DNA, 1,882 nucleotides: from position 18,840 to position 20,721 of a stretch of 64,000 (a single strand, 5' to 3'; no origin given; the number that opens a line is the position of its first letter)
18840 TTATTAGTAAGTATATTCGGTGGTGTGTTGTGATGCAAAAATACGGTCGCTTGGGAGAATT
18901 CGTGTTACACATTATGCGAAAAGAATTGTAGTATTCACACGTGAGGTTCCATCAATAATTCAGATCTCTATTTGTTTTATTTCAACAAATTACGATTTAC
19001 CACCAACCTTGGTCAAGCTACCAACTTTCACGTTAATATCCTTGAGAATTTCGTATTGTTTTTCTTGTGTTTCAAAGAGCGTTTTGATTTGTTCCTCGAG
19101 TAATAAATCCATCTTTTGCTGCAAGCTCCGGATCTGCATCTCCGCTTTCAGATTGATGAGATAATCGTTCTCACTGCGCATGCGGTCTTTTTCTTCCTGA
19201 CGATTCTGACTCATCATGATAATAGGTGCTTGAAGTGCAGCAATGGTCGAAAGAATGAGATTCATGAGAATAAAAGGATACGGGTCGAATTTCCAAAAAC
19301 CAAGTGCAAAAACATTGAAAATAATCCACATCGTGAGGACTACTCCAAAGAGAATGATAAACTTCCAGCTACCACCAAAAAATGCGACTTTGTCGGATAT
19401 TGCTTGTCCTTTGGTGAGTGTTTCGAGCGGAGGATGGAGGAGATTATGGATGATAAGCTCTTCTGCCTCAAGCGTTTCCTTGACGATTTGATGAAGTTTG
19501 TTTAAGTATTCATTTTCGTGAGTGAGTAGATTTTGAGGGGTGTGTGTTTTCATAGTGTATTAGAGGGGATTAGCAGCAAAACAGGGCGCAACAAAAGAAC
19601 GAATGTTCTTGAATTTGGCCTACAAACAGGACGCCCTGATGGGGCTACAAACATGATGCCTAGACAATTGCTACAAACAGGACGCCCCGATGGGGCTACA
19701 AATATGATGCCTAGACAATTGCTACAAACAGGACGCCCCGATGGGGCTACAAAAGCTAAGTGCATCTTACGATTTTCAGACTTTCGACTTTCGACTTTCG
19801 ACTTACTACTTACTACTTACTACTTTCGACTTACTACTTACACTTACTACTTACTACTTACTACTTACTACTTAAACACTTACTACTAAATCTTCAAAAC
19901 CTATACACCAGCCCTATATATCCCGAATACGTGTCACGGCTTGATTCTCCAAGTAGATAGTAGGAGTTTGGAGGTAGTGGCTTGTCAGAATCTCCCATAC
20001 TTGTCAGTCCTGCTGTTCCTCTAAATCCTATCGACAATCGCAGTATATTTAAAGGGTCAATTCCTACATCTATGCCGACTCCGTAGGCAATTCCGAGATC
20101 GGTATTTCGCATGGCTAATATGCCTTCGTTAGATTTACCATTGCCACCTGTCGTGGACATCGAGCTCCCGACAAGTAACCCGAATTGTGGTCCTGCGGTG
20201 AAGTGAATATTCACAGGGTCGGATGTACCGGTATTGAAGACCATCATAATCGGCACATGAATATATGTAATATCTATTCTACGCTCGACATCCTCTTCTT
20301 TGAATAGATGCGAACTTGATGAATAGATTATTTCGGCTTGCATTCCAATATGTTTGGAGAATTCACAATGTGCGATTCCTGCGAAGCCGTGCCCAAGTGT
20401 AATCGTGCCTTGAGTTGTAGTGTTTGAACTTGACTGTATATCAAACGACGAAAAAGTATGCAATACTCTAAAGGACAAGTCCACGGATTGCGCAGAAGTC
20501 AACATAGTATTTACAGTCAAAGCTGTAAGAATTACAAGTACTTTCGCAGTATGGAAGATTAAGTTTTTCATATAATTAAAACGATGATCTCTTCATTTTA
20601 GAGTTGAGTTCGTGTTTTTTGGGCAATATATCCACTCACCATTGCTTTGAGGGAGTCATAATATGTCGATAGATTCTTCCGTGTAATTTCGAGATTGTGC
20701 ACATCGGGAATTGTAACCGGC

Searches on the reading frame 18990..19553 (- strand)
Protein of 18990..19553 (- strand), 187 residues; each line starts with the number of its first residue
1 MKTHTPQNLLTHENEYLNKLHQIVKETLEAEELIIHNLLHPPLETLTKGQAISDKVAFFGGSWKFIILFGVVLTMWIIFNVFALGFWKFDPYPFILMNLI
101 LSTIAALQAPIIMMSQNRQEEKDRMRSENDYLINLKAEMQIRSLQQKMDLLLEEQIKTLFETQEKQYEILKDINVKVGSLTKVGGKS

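Call 76: search_protein_families(library=pfam, proteins=[window:18990-19553:-], max_evalue=0.01)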
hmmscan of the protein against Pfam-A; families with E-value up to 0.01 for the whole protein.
window:18990-19553:- (187 aa): 1 family
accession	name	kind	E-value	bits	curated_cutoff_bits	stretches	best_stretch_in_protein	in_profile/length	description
PF06210.16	DUF1003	-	1.6e-38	131.4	27.4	1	60-157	1-98/103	Protein of unknown function (DUF1003)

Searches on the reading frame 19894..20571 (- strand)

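Call 76: search_protein_families(library=pfam, proteins=[window:19894-20571:-], max_evalue=0.01)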
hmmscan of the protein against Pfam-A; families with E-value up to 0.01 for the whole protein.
window:19894-20571:- (225 aa): 2 families
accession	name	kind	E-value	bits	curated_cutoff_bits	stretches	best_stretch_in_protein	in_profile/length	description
PF13568.12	OMP_b-brl_2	-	7.4e-17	62.4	27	1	28-192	3-173/175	Outer membrane protein beta-barrel domain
PF13505.12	OMP_b-brl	-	7.8e-11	42.9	28.7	1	14-225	2-175/175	Outer membrane protein beta-barrel domain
